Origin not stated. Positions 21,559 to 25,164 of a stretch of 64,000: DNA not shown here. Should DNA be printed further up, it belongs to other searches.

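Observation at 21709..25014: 1101-aa single-gene GNAT-fusion protein of unknown function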

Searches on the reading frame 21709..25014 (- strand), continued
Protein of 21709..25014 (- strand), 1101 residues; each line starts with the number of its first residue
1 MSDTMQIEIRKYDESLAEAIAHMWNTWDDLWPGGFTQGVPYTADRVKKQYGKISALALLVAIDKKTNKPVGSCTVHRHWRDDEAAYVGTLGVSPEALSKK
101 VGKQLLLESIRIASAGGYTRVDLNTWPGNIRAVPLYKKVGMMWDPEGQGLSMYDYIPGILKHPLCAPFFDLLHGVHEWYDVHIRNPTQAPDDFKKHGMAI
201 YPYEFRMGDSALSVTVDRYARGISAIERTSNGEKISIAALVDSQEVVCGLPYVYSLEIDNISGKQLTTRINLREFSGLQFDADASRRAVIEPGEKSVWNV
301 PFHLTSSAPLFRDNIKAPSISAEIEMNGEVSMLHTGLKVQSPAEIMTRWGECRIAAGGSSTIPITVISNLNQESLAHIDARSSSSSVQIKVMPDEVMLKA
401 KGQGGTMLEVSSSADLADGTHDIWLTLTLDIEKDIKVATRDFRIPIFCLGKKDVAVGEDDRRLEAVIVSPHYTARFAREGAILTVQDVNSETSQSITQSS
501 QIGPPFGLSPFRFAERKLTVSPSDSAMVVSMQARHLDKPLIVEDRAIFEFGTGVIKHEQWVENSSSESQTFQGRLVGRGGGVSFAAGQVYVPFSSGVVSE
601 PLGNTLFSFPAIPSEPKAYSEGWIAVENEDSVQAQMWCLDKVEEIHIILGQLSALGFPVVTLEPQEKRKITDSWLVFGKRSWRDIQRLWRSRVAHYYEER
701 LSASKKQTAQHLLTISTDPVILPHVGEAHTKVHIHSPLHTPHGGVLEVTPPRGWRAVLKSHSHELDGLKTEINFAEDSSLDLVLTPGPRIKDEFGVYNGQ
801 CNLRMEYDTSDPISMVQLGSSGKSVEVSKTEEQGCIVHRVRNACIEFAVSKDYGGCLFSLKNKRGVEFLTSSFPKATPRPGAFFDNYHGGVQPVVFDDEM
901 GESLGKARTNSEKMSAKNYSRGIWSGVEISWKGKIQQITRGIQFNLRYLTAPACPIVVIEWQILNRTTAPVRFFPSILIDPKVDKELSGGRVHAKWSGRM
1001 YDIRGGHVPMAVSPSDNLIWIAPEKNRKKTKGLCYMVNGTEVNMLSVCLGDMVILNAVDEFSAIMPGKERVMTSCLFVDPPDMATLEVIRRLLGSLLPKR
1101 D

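Call 7: find_homologous_proteins(query=window:21709-25014:-)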
Query window:21709-25014:- (1101 aa): 157 proteins with E <= 0.001 among 8000 candidates; the best 120 are listed.
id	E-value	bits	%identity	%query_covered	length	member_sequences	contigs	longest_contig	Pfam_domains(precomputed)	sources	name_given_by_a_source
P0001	0.0e+0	2312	89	100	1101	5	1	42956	PF13508.14,PF00583.32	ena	-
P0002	0.0e+0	2258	87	100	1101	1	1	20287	PF13508.14,PF00583.32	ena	-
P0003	0.0e+0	1665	63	100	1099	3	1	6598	PF13508.14,PF00583.32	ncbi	-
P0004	0.0e+0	1659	63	100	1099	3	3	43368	PF13508.14,PF00583.32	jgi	jgi:RimJ/RimL family protein N-acetyltransferase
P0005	0.0e+0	1658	63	100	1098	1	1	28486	PF13508.14,PF00583.32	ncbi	ncbi:MAG: GNAT family N-acetyltransferase [Candidatus Thorarchaeota archaeon]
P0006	0.0e+0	1653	62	100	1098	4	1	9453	PF13508.14,PF00583.32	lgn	-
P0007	0.0e+0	1640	63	100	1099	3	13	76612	PF11614.15,PF13508.14,PF00583.32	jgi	jgi:RimJ/RimL family protein N-acetyltransferase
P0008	0.0e+0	1640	62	100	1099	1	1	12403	PF13508.14,PF00583.32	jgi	jgi:ribosomal protein S18 acetylase RimI-like enzyme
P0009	0.0e+0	1530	59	100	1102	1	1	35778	PF13508.14,PF00583.32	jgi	jgi:RimJ/RimL family protein N-acetyltransferase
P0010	0.0e+0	1454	57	100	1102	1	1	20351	PF00583.32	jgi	jgi:ribosomal protein S18 acetylase RimI-like enzyme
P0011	0.0e+0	1430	54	100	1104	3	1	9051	PF00583.32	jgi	jgi:ribosomal protein S18 acetylase RimI-like enzyme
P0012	0.0e+0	1394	64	82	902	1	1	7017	PF13508.14,PF00583.32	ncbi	ncbi:MAG: GNAT family N-acetyltransferase, partial [Candidatus Thorarchaeota archaeon]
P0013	0.0e+0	1309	50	99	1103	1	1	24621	PF13508.14,PF00583.32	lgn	-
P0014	0.0e+0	1304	50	100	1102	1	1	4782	PF13508.14,PF00583.32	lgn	-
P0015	0.0e+0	1304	52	98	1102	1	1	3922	PF13508.14,PF00583.32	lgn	-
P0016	0.0e+0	1303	51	99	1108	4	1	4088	PF13508.14,PF00583.32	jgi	jgi:ribosomal protein S18 acetylase RimI-like enzyme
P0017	0.0e+0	1300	51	100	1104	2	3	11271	PF13508.14,PF00583.32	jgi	-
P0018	0.0e+0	1299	50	100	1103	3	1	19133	PF13508.14,PF00583.32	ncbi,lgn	ncbi:MAG: GNAT family N-acetyltransferase [Candidatus Thorarchaeota archaeon]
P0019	0.0e+0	1295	50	100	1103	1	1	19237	PF13508.14,PF00583.32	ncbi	ncbi:MAG: GNAT family N-acetyltransferase [Candidatus Thorarchaeota archaeon]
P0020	0.0e+0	1291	50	100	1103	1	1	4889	PF13508.14,PF00583.32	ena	-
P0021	0.0e+0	1291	50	100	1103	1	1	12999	PF13508.14,PF00583.32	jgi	-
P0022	0.0e+0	1282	50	100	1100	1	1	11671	PF13508.14,PF00583.32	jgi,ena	-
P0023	0.0e+0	1280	50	100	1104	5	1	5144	PF13508.14,PF00583.32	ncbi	-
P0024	0.0e+0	1279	50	100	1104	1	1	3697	PF13508.14,PF00583.32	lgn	-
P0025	0.0e+0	1277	49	100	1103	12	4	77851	PF13508.14,PF00583.32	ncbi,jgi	ncbi:MAG: GNAT family N-acetyltransferase [Candidatus Thorarchaeota archaeon]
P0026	0.0e+0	1276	49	99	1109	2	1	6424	PF13508.14,PF00583.32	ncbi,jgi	ncbi:MAG: GNAT family N-acetyltransferase [Candidatus Thorarchaeota archaeon]|jgi:ribosomal protein 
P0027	0.0e+0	1274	50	100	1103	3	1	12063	PF13508.14,PF00583.32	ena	-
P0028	0.0e+0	1271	50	100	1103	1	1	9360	PF13508.14,PF00583.32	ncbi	-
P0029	0.0e+0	1268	48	100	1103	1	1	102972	PF00583.32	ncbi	ncbi:MAG: GNAT family N-acetyltransferase [Candidatus Thorarchaeota archaeon]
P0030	0.0e+0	1266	49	100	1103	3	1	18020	PF13508.14,PF00583.32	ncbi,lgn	ncbi:MAG: GNAT family N-acetyltransferase [Candidatus Thorarchaeota archaeon]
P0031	0.0e+0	1266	49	100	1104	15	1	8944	PF13508.14,PF00583.32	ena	-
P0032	0.0e+0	1265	49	100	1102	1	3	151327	PF13508.14,PF00583.32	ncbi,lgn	ncbi:MAG: GNAT family N-acetyltransferase [Candidatus Thorarchaeota archaeon]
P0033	0.0e+0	1265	50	99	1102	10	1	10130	PF13508.14,PF00583.32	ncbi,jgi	ncbi:MAG: GNAT family N-acetyltransferase [Candidatus Thorarchaeota archaeon]|jgi:ribosomal protein 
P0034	0.0e+0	1260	49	99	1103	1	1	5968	PF13508.14,PF00583.32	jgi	jgi:GNAT superfamily N-acetyltransferase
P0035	0.0e+0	1258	48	100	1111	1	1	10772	PF13508.14,PF00583.32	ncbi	ncbi:MAG: GNAT family N-acetyltransferase [Candidatus Thorarchaeota archaeon]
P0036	0.0e+0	1253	50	100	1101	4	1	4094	PF13508.14,PF00583.32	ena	-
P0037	0.0e+0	1252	49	100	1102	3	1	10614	PF13508.14,PF00583.32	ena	-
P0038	0.0e+0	1247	47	100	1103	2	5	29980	PF13508.14,PF00583.32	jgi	-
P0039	0.0e+0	1239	50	98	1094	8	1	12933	PF11614.15,PF13508.14,PF00583.32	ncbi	ncbi:MAG: GNAT family N-acetyltransferase, partial [Candidatus Thorarchaeota archaeon]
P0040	0.0e+0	1238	49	99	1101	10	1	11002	PF13508.14,PF00583.32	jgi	jgi:ribosomal protein S18 acetylase RimI-like enzyme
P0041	0.0e+0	1234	48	99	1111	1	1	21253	PF13508.14,PF00583.32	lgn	-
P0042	0.0e+0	1230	48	100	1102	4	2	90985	PF00583.32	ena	-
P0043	0.0e+0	1229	50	98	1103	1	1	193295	PF13508.14,PF00583.32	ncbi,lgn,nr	ncbi:MAG: GNAT family N-acetyltransferase [Candidatus Thorarchaeota archaeon]|nr:GNAT family N-acety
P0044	0.0e+0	1207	48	99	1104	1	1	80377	PF13508.14,PF00583.32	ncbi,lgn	-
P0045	0.0e+0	1184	46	100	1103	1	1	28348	PF13508.14,PF00583.32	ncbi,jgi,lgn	-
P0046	0.0e+0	1179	49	94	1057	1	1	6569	PF11614.15,PF13508.14,PF00583.32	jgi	jgi:hypothetical protein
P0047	0.0e+0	1059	43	99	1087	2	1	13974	PF13508.14,PF00583.32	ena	-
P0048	0.0e+0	1048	43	100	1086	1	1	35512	PF13508.14,PF00583.32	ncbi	-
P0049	0.0e+0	1045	43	100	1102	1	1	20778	PF13508.14,PF00583.32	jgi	jgi:ribosomal protein S18 acetylase RimI-like enzyme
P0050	0.0e+0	1038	43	100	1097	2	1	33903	PF13508.14,PF00583.32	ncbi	ncbi:MAG: GNAT family N-acetyltransferase [Candidatus Thorarchaeota archaeon]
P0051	0.0e+0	1029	42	100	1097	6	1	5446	PF13508.14,PF00583.32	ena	-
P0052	0.0e+0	1025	42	99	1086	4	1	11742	PF13508.14,PF00583.32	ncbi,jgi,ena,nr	ncbi:MAG: hypothetical protein DRP09_16215 [Candidatus Thorarchaeota archaeon]|nr:MAG: hypothetical 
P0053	0.0e+0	1023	43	100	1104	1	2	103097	PF11614.15,PF13508.14,PF00583.32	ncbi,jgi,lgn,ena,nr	ncbi:MAG: hypothetical protein C4K47_04025 [Candidatus Thorarchaeota archaeon]|nr:MAG: hypothetical 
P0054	0.0e+0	1019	43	100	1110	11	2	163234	PF13508.14,PF00583.32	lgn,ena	-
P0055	0.0e+0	1013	42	100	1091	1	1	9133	PF11614.15,PF13508.14,PF00583.32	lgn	-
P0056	1.7e-298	1011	43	99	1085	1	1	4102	PF11614.15,PF13508.14,PF00583.32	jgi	jgi:GNAT superfamily N-acetyltransferase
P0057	3.8e-291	987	42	100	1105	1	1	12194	PF11614.15,PF13508.14,PF00583.32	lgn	-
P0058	1.1e-288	979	42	100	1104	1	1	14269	PF13508.14,PF00583.32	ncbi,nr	ncbi:MAG: GNAT family N-acetyltransferase [Candidatus Thorarchaeota archaeon]|nr:GNAT family N-acety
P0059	2.7e-288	977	42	100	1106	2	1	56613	PF11614.15,PF13508.14,PF00583.32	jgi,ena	-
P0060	4.0e-287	974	42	100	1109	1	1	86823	PF13508.14,PF00583.32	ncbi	-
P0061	9.0e-287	972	41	98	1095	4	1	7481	PF13508.14,PF00583.32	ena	-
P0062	2.1e-284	965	41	100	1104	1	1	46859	PF13508.14,PF00583.32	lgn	-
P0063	5.1e-283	960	41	100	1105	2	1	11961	PF13508.14,PF00583.32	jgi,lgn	-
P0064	7.3e-283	959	41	100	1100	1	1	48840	PF11614.15,PF13508.14,PF00583.32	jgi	jgi:ribosomal protein S18 acetylase RimI-like enzyme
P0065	1.9e-279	948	41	99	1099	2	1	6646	PF13508.14,PF00583.32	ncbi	ncbi:MAG: GNAT family N-acetyltransferase [Candidatus Thorarchaeota archaeon]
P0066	3.3e-279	947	39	100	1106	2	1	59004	PF13508.14,PF00583.32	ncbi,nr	ncbi:GNAT family N-acetyltransferase [Candidatus Thorarchaeota archaeon]|nr:MAG: GNAT family N-acety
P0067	1.1e-277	942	41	98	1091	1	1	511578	PF00583.32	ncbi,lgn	-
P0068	4.0e-277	940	41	99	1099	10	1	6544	PF11614.15,PF13508.14,PF00583.32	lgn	-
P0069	9.8e-277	939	39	100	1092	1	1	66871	PF13508.14,PF00583.32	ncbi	-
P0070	1.1e-276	939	41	99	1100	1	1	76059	PF13508.14,PF00583.32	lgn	-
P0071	4.8e-276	937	40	100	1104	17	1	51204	PF13508.14,PF00583.32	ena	-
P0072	2.0e-274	931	38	100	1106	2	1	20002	PF00583.32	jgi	jgi:ribosomal protein S18 acetylase RimI-like enzyme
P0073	9.3e-274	929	40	100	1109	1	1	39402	PF13508.14,PF00583.32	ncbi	-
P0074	1.1e-273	929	41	99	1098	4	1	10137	PF13508.14,PF00583.32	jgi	jgi:ribosomal protein S18 acetylase RimI-like enzyme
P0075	2.1e-273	928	41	98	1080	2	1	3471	PF13508.14,PF00583.32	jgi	jgi:GNAT superfamily N-acetyltransferase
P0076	3.2e-272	924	39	99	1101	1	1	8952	PF13508.14,PF00583.32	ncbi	-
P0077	1.7e-271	922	39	99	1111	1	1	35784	PF13508.14,PF00583.32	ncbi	-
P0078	2.0e-269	915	40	99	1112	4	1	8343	PF11614.15,PF13508.14,PF00583.32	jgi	jgi:ribosomal protein S18 acetylase RimI-like enzyme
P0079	1.3e-268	912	39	98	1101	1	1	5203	PF13508.14,PF00583.32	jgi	-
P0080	2.0e-268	912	40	100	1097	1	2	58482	PF11614.15,PF13508.14,PF00583.32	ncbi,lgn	-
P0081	2.2e-267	908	39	99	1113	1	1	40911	PF00583.32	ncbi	-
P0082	4.7e-267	907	39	100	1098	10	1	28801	PF13508.14,PF00583.32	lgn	-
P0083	7.1e-267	907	54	66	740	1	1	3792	PF13508.14,PF00583.32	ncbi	ncbi:MAG: GNAT family N-acetyltransferase, partial [Promethearchaeota archaeon]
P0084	7.6e-266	903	40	99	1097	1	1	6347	PF13508.14,PF00583.32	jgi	jgi:ribosomal protein S18 acetylase RimI-like enzyme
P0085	8.2e-265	900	39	100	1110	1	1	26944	PF13508.14,PF00583.32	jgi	jgi:ribosomal protein S18 acetylase RimI-like enzyme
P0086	2.2e-264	898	39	99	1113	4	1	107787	PF00583.32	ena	-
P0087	3.9e-264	897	39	100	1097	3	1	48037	PF11614.15,PF13508.14,PF00583.32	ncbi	-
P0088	1.3e-263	896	40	100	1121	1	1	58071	PF13508.14,PF00583.32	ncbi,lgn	-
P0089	2.8e-261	888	39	100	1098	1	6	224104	PF13508.14,PF00583.32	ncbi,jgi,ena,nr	ncbi:MAG: GNAT family N-acetyltransferase [Candidatus Hermodarchaeota archaeon]|nr:GNAT family N-ace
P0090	6.2e-261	887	39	100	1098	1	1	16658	PF13508.14,PF00583.32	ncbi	ncbi:MAG: GNAT family N-acetyltransferase [Candidatus Hermodarchaeota archaeon]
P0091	2.6e-260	885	39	100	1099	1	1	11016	PF00583.32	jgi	jgi:GNAT superfamily N-acetyltransferase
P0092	3.3e-260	884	39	100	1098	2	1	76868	PF13508.14,PF00583.32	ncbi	-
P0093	2.6e-255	868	38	99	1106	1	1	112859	PF11614.15,PF13508.14,PF00583.32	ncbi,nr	ncbi:MAG: GNAT family N-acetyltransferase [Candidatus Thorarchaeota archaeon]|nr:GNAT family N-acety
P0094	1.2e-244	833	37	100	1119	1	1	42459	PF13508.14,PF00583.32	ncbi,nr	ncbi:MAG: GNAT family N-acetyltransferase [Candidatus Lokiarchaeota archaeon]|nr:GNAT family N-acety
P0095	7.6e-244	830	37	100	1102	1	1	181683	PF13508.14,PF00583.32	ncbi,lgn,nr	ncbi:MAG: hypothetical protein BAJATHORv1_60091 [Candidatus Thorarchaeota archaeon]|nr:MAG: hypothet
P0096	1.4e-243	829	37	98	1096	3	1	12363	PF13508.14,PF00583.32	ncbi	ncbi:MAG: GNAT family N-acetyltransferase [Candidatus Thorarchaeota archaeon]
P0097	1.0e-240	820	45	76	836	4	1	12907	PF13508.14,PF00583.32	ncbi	ncbi:MAG: GNAT family N-acetyltransferase, partial [Candidatus Thorarchaeota archaeon]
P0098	3.5e-232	792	52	59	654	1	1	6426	PF13508.14,PF00583.32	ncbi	ncbi:MAG: GNAT family N-acetyltransferase, partial [Candidatus Thorarchaeota archaeon]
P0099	2.5e-213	729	34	99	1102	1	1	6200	PF13508.14,PF00583.32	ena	-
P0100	2.6e-212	726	39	79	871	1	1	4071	PF13508.14,PF00583.32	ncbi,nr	ncbi:MAG: GNAT family N-acetyltransferase, partial [Candidatus Thorarchaeota archaeon]|nr:GNAT famil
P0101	7.3e-194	665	48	57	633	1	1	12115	PF00583.32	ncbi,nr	ncbi:MAG: GNAT family N-acetyltransferase, partial [Candidatus Thorarchaeota archaeon]|nr:GNAT famil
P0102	5.0e-193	662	39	73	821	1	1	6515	PF13508.14,PF00583.32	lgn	-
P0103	4.8e-192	659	44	62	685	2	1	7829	PF13508.14,PF00583.32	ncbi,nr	ncbi:MAG: GNAT family N-acetyltransferase, partial [Candidatus Hermodarchaeota archaeon]|nr:GNAT fam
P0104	1.3e-182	628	42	62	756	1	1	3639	PF13508.14,PF00583.32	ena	-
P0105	2.2e-125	438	29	93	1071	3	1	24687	PF13508.14,PF00583.32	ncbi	ncbi:MAG: GNAT family N-acetyltransferase [Candidatus Hermodarchaeota archaeon]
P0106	4.6e-117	410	29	95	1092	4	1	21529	PF13508.14,PF00583.32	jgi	-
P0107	8.2e-115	403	28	95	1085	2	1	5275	PF13508.14,PF00583.32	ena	-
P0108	4.3e-113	397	27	97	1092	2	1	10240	PF13302.14,PF13508.14,PF00583.32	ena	-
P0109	2.7e-112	395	29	90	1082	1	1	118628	PF11614.15,PF13508.14,PF00583.32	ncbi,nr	ncbi:MAG: GNAT family N-acetyltransferase [Asgard group archaeon]|nr:GNAT family N-acetyltransferase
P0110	5.1e-112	394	27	97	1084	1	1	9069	PF13508.14,PF00583.32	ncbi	-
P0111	6.0e-112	394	27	99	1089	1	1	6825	PF13508.14,PF00583.32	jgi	jgi:ribosomal protein S18 acetylase RimI-like enzyme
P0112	8.8e-112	393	28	96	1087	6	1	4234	PF13508.14,PF00583.32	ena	-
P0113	2.6e-110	388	27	99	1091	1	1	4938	PF13508.14,PF00583.32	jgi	jgi:GNAT superfamily N-acetyltransferase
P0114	3.0e-110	388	27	95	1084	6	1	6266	PF00583.32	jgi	-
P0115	6.9e-110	387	27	98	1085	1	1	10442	PF13508.14,PF00583.32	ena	-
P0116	4.3e-109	384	28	95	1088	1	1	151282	PF13508.14,PF00583.32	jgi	jgi:ribosomal protein S18 acetylase RimI-like enzyme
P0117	1.7e-108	382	27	96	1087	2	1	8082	PF13508.14,PF00583.32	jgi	jgi:RimJ/RimL family protein N-acetyltransferase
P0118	6.5e-108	380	28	89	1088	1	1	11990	PF13508.14,PF00583.32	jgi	jgi:ribosomal protein S18 acetylase RimI-like enzyme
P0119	1.5e-107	379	27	99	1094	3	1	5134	PF13508.14,PF10633.16,PF00583.32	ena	-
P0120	2.3e-107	378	27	98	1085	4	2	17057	PF13508.14,PF00583.32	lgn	-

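Call 12: find_encoding_contigs(protein=P0043, flank=8000, max_places=2)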
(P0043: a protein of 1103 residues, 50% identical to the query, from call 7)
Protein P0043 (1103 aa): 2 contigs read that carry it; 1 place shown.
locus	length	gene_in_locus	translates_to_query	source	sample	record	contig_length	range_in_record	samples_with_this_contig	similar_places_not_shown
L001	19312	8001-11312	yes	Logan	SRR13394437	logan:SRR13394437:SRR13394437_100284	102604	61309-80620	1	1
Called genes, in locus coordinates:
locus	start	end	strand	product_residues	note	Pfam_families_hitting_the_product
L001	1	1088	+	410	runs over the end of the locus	PF13185:GAF_2, PF02518:HATPase_c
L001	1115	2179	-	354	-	PF02073:Peptidase_M29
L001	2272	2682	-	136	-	-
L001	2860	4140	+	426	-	PF03600:CitMHS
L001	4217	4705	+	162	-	PF12867:DinB_2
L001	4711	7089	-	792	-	PF04879:Molybdop_Fe4S4, PF13183:Fer4_8 (faint), PF13237:Fer4_10 (faint), PF13484:Fer4_16 (faint), PF14697:Fer4_21 (faint), PF00384:Molybdopterin, PF01568:Molydop_binding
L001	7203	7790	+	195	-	PF01923:Cob_adeno_trans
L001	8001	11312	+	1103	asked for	PF00583:Acetyltransf_1, PF13508:Acetyltransf_7 (weak)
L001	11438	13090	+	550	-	PF05048:NosD, PF13229:Beta_helix, PF05048:NosD, PF13229:Beta_helix, PF05048:NosD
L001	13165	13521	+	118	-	-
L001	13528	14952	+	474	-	PF01565:FAD_binding_4, PF02913:FAD-oxidase_C (weak)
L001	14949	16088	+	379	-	PF13183:Fer4_8, PF02754:CCG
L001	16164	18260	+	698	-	PF13229:Beta_helix, PF05048:NosD, PF13229:Beta_helix, PF05048:NosD, PF13229:Beta_helix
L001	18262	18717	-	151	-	-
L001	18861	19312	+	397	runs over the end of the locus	PF13527:Acetyltransf_9, PF17668:Acetyltransf_17, PF13530:SCP2_2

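Call 13: find_encoding_contigs(protein=P0089, flank=8000, max_places=2)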
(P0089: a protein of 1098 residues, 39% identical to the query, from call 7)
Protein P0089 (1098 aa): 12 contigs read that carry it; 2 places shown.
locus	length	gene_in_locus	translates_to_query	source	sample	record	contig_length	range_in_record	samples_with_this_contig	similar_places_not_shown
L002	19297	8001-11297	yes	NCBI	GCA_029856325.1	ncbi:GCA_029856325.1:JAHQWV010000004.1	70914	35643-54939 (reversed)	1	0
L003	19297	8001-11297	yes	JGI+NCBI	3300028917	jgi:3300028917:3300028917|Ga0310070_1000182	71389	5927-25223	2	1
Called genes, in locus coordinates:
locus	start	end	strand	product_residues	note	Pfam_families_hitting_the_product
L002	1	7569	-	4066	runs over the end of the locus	PF19079:CFSR (faint)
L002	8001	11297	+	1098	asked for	PF00583:Acetyltransf_1, PF13508:Acetyltransf_7 (weak)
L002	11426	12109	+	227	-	-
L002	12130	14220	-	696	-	-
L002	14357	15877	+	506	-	-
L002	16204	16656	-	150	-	-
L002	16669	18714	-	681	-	PF16254:DUF4910, PF04389:Peptidase_M28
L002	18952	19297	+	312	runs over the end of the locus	-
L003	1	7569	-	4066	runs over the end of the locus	PF19079:CFSR (faint)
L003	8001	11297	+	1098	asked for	PF00583:Acetyltransf_1, PF13508:Acetyltransf_7 (weak)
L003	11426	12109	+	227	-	-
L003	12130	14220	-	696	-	-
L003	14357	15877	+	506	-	-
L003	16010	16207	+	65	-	-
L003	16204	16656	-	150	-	-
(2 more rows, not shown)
